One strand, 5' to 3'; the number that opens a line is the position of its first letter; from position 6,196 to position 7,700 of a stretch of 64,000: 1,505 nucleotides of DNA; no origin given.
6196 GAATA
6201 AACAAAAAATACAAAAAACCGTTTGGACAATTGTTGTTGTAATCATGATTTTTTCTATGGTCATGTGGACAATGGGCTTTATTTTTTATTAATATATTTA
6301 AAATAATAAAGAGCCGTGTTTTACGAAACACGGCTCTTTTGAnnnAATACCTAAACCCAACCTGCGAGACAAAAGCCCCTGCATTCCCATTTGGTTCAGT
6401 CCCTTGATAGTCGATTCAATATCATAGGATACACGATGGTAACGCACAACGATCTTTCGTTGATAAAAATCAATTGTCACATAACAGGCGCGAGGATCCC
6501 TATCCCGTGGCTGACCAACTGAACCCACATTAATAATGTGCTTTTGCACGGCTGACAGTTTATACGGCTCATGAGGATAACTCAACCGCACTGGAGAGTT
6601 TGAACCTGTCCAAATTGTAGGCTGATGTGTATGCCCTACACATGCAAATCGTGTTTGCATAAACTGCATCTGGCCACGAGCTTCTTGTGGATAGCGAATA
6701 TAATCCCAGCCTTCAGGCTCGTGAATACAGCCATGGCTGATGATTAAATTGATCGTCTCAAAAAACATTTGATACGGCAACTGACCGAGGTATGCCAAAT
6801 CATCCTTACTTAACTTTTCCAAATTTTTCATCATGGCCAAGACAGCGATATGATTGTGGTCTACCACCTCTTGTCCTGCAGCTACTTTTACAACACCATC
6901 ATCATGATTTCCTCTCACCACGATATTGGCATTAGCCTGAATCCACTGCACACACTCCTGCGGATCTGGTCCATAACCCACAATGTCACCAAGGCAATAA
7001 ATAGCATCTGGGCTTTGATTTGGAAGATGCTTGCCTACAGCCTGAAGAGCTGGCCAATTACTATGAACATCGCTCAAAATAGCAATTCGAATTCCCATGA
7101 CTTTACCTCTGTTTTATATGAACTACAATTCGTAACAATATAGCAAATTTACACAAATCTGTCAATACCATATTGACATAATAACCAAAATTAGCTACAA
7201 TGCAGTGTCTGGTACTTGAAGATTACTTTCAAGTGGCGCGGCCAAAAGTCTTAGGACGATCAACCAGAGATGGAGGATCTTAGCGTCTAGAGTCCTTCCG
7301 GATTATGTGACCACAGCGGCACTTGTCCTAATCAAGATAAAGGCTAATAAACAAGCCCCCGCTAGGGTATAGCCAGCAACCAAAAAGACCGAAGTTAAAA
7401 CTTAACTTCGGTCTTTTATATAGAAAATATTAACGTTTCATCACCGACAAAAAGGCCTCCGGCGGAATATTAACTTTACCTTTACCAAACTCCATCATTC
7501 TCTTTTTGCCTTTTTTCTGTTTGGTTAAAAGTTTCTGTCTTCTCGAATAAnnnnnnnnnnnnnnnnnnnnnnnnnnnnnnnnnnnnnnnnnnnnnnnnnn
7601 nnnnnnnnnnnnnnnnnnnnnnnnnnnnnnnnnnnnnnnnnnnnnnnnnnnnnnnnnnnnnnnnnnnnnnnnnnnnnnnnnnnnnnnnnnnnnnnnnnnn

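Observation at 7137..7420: Candidate ~210-nt sRNA with consensus promoter and bidirectional terminator, divergent from one gene and convergent with lepA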

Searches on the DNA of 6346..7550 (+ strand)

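Call 4: search_rna_families(source=window, start=7000, end=7550, threshold=evalue, max_evalue=10, show_alignments=4)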
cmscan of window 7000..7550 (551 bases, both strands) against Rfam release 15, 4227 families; matches with E-value up to 10: 11.
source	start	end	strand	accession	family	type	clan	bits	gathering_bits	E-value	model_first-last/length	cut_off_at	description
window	7378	7475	-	RF02434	SpF39_sRNA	Gene; sRNA;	-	26.8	60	0.31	1-109/109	no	Streptococcus sRNA SpF39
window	7313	7419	+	RF02728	HrrF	Gene; sRNA;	-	21.2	77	0.25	1-116/116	no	Haemophilus regulatory RNA responsive to iron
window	7322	7451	-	RF00360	snoZ107_R87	Gene; snRNA; snoRNA; CD-box;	-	18.7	50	0.29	1-117/117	no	Small nucleolar RNA Z107/R87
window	7383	7417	-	RF02728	HrrF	Gene; sRNA;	-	17.3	77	1.8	84-114/116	no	Haemophilus regulatory RNA responsive to iron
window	7383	7417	-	RF03306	mir-3923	Gene; miRNA;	-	16.8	94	3.1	1-83/83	no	mir-3923 microRNA precursor family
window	7407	7452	-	RF00147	SNORD34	Gene; snRNA; snoRNA; CD-box;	CL00055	16.4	38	3.4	1-79/79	no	Small nucleolar RNA SNORD34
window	7375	7517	-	RF02053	STnc430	Gene; sRNA;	-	16.2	47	7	1-162/162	no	Enterobacterial sRNA STnc430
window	7335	7508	-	RF04179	BTnc049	Gene; sRNA;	-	16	81.9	4.9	1-111/111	no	Bacteroides sRNA BTnc049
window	7383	7532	-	RF02653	StyR-143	Gene; sRNA;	-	12.8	176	5.3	1-144/144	no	Salmonella enterica Typhi npcRNA 143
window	7171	7258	+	RF00571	SNORD65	Gene; snRNA; snoRNA; CD-box;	CL00057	12.5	41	6.7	1-73/73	no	Small nucleolar RNA SNORD65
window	7381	7419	-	RF04156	MIR2670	Gene; miRNA;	-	12.3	117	5.9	1-200/200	no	MIR2670 microRNA precursor family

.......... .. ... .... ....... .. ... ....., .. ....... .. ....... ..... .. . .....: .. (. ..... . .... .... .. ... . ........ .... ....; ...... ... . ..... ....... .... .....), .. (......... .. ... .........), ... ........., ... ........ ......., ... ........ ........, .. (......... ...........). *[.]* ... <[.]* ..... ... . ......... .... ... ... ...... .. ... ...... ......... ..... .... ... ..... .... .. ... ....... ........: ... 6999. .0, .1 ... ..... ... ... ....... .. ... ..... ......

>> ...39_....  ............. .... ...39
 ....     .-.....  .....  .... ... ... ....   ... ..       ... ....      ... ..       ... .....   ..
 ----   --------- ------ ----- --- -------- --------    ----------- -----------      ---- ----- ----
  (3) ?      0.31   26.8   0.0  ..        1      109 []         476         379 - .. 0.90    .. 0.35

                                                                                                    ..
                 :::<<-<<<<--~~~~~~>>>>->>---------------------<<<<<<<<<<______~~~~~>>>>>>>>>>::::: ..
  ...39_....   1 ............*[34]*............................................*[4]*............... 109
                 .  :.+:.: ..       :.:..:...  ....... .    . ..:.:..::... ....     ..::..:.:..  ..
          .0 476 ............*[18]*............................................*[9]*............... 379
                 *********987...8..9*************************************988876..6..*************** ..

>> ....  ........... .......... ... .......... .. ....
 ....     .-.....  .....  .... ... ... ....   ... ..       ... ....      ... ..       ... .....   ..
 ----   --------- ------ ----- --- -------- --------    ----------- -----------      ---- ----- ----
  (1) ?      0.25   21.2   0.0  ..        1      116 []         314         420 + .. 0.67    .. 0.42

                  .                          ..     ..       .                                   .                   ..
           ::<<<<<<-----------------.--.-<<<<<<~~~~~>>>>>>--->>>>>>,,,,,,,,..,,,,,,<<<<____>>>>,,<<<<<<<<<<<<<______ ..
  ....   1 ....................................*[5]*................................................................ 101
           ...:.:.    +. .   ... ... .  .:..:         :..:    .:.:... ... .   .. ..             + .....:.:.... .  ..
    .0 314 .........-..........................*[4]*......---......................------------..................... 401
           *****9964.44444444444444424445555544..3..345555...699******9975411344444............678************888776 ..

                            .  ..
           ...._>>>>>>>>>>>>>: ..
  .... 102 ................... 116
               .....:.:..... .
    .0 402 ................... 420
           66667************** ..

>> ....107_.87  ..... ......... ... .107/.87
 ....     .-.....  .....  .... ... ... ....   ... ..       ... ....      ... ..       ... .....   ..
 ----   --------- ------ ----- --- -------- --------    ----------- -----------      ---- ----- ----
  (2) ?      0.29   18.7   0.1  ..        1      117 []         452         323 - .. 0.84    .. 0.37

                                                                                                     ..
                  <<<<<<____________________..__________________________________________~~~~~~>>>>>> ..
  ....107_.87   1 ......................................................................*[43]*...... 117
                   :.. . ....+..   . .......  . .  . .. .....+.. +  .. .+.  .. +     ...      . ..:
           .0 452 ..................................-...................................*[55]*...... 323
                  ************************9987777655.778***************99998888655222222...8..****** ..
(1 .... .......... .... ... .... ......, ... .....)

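Call 30: build_rna_model(alignment_id=A1)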
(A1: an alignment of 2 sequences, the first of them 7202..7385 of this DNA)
Model R1 built from alignment A1 (2 sequences, 190 columns); structure: RNAalifold consensus.
model positions 190; base pairs 51; branch points 3; effective number of sequences 0.86; information 0.59 bits per position. Calibrated on 0.2 Mb of random sequence (short: E-values are rough).
structure used (alignment columns):
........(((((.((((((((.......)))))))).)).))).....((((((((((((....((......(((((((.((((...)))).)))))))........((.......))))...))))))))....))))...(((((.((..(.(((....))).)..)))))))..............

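Call 31: search_with_rna_model(model_id=R1, sources=[window, L002, L003, L004, L005, L006, L007, L008, L009, L010, L011, L012, L013, L014, L015, L016, L017, L018, L019, L020, L021, L022, L023, L024, L025, L026, L027, L028, L029, L030, L031, L032, L033, L043, L052, L055, L063, L072, L080, L082, L085, L086, L087, L088, L089, L090], max_evalue=10)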
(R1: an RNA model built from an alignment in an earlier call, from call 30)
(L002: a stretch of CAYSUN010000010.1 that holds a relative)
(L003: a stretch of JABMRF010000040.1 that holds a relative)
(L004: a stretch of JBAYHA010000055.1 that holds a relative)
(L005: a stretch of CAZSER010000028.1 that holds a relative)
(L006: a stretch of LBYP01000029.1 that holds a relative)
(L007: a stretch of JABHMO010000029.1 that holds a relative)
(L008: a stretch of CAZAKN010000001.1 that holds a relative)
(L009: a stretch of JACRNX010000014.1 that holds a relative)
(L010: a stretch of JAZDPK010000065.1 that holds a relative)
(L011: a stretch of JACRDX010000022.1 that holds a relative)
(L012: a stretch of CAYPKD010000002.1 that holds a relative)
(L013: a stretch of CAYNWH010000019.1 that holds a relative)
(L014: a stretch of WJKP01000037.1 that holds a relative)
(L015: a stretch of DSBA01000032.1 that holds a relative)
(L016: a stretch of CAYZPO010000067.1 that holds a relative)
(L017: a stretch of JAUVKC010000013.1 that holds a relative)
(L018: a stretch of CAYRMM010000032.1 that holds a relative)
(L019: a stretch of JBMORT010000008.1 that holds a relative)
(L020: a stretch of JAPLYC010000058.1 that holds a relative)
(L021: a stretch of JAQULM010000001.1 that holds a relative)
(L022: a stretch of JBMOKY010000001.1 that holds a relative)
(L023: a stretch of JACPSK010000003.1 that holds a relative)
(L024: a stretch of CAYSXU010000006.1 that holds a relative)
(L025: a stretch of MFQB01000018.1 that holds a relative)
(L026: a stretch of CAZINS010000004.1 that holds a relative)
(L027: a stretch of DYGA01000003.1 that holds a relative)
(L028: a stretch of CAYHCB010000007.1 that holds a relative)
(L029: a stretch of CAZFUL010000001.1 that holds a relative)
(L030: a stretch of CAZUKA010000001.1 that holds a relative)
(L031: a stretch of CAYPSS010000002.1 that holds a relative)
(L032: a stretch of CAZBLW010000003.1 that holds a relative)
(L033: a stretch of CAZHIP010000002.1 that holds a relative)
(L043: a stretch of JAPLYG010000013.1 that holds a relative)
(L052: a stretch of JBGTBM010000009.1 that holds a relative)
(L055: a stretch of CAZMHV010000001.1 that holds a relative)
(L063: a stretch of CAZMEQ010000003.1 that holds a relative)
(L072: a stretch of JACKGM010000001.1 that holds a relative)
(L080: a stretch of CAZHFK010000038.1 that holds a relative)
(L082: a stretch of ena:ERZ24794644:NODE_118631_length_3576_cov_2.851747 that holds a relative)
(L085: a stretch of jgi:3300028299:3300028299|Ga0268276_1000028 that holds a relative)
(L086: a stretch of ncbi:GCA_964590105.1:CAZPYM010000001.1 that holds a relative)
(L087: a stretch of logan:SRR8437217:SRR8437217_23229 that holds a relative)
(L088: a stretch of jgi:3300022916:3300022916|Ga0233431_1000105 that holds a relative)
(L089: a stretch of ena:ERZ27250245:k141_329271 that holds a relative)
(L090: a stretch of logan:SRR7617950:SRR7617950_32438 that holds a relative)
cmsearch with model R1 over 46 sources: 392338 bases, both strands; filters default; matches with E-value up to 10: 2.
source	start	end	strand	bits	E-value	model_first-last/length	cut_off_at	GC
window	7199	7388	+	232.4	5e-61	1-190/190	no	0.47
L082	1628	1815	-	227.1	1.3e-59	1-190/190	no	0.45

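Call 34: search_with_rna_model(model_id=R1, sources=[L099, L100], max_evalue=10, show_alignments=2)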
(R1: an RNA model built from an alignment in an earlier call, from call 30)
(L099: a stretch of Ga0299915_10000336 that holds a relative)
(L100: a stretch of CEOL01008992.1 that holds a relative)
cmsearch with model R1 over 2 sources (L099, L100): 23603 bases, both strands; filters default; matches with E-value up to 10: 0.
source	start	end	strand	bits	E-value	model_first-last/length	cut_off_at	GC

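Call 38: search_with_rna_model(model_id=R1, sources=[L001, L082, L083, L084, L101, L102, L103], max_evalue=10, make_alignment=true)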
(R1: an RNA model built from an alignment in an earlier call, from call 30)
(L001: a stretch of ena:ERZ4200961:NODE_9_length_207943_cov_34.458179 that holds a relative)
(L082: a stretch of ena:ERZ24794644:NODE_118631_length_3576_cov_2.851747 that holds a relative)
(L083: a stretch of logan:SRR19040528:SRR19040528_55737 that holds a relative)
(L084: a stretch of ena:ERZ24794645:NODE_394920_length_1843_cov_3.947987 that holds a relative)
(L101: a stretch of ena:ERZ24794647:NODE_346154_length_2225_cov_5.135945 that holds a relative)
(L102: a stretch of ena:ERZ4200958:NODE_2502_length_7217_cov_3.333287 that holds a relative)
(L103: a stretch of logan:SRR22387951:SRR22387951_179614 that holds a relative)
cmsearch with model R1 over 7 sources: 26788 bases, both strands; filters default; matches with E-value up to 10: 6.
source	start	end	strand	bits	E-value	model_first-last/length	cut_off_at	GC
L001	2711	2900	-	232.4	3.4e-62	1-190/190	no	0.47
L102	2555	2744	-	231.7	5.3e-62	1-190/190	no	0.47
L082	1628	1815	-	227.1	9.1e-61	1-190/190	no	0.45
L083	479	666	-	227.1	9.1e-61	1-190/190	no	0.45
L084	752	939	-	227.1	9.1e-61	1-190/190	no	0.45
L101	2080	2225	-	172.6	5.9e-46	43-190/190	5'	0.45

Alignment A3: 6 matches aligned to the model, 190 columns, each read 5' to 3' on its own strand. Consensus structure (alignment columns), stored with it:
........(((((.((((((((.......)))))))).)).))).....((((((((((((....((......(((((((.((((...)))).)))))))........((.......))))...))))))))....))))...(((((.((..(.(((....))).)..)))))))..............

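Call 54: search_with_rna_model(model_id=R1, sources=[L104, L105], max_evalue=10, filters=off, show_alignments=3)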
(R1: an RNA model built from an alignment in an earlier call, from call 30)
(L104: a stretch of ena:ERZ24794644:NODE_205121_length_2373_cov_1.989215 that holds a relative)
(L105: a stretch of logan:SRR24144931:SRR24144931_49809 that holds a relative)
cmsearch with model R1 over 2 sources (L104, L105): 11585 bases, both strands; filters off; matches with E-value up to 10: 71.
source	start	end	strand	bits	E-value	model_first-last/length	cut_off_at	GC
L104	2198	2328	+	7.5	0.18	1-190/190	no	0.33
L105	5805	5877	-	5.9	0.49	1-190/190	no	0.3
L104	2170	2247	-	5.3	0.71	1-190/190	no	0.31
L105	4170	4249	+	5.3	0.71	1-190/190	no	0.32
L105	5076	5207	+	5.1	0.81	1-190/190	no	0.39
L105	4466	4584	+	4.5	1.2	1-190/190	no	0.37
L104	59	104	+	4.3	1.4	72-119/190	no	0.24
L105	1905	1956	+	3.6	2.1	1-190/190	no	0.25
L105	6955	6983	+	3.5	2.3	1-190/190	no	0.31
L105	5243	5312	+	3.4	2.4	1-190/190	no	0.4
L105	1161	1188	+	3.2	2.6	1-190/190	no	0.32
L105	2746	2846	-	3.1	2.8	1-190/190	no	0.41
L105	6989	7068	+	3.1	2.8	1-190/190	no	0.43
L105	513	557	+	3.1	2.9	1-190/190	no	0.24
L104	62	84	-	3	3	75-99/190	no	0.26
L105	204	233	-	3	3.1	1-190/190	no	0.57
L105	8502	8545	+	3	3.1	1-190/190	no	0.3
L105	8348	8372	+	2.9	3.2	1-190/190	no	0.28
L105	7093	7118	+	2.9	3.3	1-190/190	no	0.27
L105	8100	8173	-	2.9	3.3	50-140/190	no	0.34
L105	8853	8881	-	2.8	3.5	1-190/190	no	0.24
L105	668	693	+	2.7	3.7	1-190/190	no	0.23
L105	6181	6256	+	2.7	3.7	1-190/190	no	0.37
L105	7378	7393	+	2.6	3.9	1-190/190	no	0.12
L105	8505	8529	-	2.6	3.9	1-190/190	no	0.28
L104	1026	1099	+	2.5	4.1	1-190/190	no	0.38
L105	8665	8740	+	2.4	4.3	1-190/190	no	0.26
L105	3902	3925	+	2.4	4.4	1-190/190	no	0.42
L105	1278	1298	-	2.4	4.5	1-190/190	no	0.14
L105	8380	8406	+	2.4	4.6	1-190/190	no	0.3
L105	9179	9203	+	2.3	4.6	1-190/190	no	0.24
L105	6933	6950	+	2.3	4.9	102-119/190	no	0.39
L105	3161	3184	-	2.2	5.1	1-190/190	no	0.42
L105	4890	4946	+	2.2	5.1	64-124/190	no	0.42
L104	1491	1519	+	2.2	5.2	1-190/190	no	0.34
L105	2584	2611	+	2.1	5.3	1-190/190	no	0.36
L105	4872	4905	-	2.1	5.5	1-190/190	no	0.44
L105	598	617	-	2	5.8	1-190/190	no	0.2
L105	5704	5829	+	1.9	6.1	1-190/190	no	0.34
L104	936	957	-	1.9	6.2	1-190/190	no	0.23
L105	7069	7088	+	1.9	6.2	1-190/190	no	0.3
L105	733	762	+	1.8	6.3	1-190/190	no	0.27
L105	7745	7766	+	1.8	6.4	1-190/190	no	0.09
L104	1471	1488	+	1.8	6.5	1-190/190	no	0.33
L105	2971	3000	-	1.8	6.5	1-190/190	no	0.23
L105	2622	2638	-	1.8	6.6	1-190/190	no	0.24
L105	751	772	-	1.8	6.6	1-190/190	no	0.18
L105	2440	2461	-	1.8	6.6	1-190/190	no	0.14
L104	650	692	-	1.7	6.7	1-190/190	no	0.47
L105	2647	2677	-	1.7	6.8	1-190/190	no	0.39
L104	1894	1933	+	1.7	7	1-190/190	no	0.3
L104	1681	1697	+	1.7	7.1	103-119/190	no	0.24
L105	3565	3579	+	1.6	7.5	1-190/190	no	0.13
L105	3401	3478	-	1.6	7.6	1-190/190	no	0.32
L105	2004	2088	+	1.5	7.6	1-190/190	no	0.42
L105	5040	5064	+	1.5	7.6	1-190/190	no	0.24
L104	1122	1149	-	1.5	7.7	1-190/190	no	0.29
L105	6645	6666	-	1.5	7.9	1-190/190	no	0.36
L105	3259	3280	+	1.4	8.1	1-190/190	no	0.41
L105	1428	1449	+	1.4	8.2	1-190/190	no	0.14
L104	1803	1826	+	1.4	8.2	1-190/190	no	0.17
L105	2034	2136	-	1.4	8.3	1-190/190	no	0.35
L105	2495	2518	-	1.4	8.5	1-190/190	no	0.17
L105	4780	4804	-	1.3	8.7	1-190/190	no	0.2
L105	4705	4727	-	1.3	8.7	15-37/190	no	0.3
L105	65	141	+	1.3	8.8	1-190/190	no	0.43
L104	2005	2062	+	1.3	9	1-190/190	no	0.38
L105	6659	6672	+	1.2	9.7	1-190/190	no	0.14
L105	8249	8273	+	1.1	9.8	1-190/190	no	0.2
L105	3462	3493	+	1.1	9.9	1-190/190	no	0.31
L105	1616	1642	+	1.1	9.9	1-190/190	no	0.33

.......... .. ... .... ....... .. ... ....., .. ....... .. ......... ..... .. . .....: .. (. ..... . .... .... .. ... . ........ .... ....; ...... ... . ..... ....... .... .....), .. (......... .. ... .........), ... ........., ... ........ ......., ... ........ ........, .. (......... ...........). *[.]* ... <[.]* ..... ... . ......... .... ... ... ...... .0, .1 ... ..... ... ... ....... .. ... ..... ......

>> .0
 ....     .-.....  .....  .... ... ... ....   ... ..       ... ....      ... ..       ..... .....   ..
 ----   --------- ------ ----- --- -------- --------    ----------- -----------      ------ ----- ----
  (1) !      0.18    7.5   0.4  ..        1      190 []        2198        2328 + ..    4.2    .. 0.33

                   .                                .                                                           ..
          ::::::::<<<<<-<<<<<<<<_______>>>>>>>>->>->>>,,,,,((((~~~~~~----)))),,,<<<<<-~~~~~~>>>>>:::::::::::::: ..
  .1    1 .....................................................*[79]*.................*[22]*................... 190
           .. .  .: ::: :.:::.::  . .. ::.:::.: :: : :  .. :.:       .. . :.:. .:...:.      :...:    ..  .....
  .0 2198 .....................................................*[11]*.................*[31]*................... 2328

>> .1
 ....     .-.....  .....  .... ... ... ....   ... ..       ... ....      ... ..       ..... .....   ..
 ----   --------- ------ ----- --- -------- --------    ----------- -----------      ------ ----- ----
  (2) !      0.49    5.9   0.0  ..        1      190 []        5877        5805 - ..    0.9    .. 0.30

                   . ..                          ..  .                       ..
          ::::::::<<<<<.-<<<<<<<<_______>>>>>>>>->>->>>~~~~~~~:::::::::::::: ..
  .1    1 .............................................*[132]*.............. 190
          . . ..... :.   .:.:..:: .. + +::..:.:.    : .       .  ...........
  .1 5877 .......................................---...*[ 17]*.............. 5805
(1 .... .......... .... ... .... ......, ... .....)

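Call 56: search_dna_similar(query=window:7200-7425:+, collection=phages, mode=distant, max_evalue=1, max_rows=10)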
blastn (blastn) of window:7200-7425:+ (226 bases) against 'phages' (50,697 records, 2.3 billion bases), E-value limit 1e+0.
No match.

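Call 57: search_dna_similar(query=window:7200-7425:+, collection=plasmids, mode=distant, max_evalue=1, max_rows=10)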
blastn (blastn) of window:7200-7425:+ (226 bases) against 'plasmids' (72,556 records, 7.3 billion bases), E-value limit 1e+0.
No match.

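Call 58: search_dna_similar(query=window:7200-7425:+, collection=ecoli_genomes, mode=distant, max_evalue=1, max_rows=10)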
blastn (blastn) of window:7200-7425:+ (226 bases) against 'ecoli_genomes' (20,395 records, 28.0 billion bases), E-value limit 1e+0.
No match.
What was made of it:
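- Tried and rejected: blastn against phages, plasmids and E. coli genomes: nothing (calls 56-58).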

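Call 63: search_rna_families(source=L082, start=1560, end=1930, threshold=evalue, max_evalue=10)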
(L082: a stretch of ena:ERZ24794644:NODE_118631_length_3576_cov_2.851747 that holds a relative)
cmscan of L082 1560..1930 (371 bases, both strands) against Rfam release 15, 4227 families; matches with E-value up to 10: 9.
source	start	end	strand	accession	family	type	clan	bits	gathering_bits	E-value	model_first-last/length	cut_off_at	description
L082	1564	1639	+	RF02064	STnc370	Gene; sRNA;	-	21.3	54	2.2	1-71/71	no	Enterobacterial sRNA STnc370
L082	1598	1702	-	RF02728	HrrF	Gene; sRNA;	-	20.1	77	0.29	1-116/116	no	Haemophilus regulatory RNA responsive to iron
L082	1597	1682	-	RF02891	AgrB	Gene; antisense;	-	18.8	40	0.9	1-84/84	no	ArsR-gov region gene B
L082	1594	1659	-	RF02074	STnc240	Gene; sRNA;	-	18.6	55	3.1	1-77/77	no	Enterobacterial sRNA STnc240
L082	1560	1638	+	RF02434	SpF39_sRNA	Gene; sRNA;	-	18.4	60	9.5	36-109/109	5'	Streptococcus sRNA SpF39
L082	1565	1648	+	RF00360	snoZ107_R87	Gene; snRNA; snoRNA; CD-box;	-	16.4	50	0.79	1-117/117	no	Small nucleolar RNA Z107/R87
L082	1600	1681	+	RF04179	BTnc049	Gene; sRNA;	-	15.8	81.9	3.7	1-111/111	no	Bacteroides sRNA BTnc049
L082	1598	1696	-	RF01472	rli40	Gene; sRNA;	-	12.2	100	0.94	1-263/263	no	Listeria sRNA rli40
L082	1812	1843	-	RF00571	SNORD65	Gene; snRNA; snoRNA; CD-box;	CL00057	12.1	41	5.6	1-73/73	no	Small nucleolar RNA SNORD65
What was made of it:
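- On Any Rfam 15 family (4227 covariance models): These hits align to the terminator hairpin only (calls 4, 63).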

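Call 64: search_rna_families(source=window, start=7200, end=7386, threshold=evalue, max_evalue=10)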
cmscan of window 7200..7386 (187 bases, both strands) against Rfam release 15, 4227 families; matches with E-value up to 10: 1.
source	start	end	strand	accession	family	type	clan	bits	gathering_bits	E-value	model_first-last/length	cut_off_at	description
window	7281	7347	-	RF00584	SNORD105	Gene; snRNA; snoRNA; CD-box;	CL00075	14.1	45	2.3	1-87/87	no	Small nucleolar RNA SNORD105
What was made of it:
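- On Any Rfam 15 family (4227 covariance models): The core alone gives one spurious snoRNA hit at E = 2.3 (call 64).
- On SRP RNA / RNase P RNA: No hit on either strand at E<=10 (calls 4, 63, 64).
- Closest known: 6S RNA. Different: No covariance-model match at E<=10 (calls 4, 63, 64).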
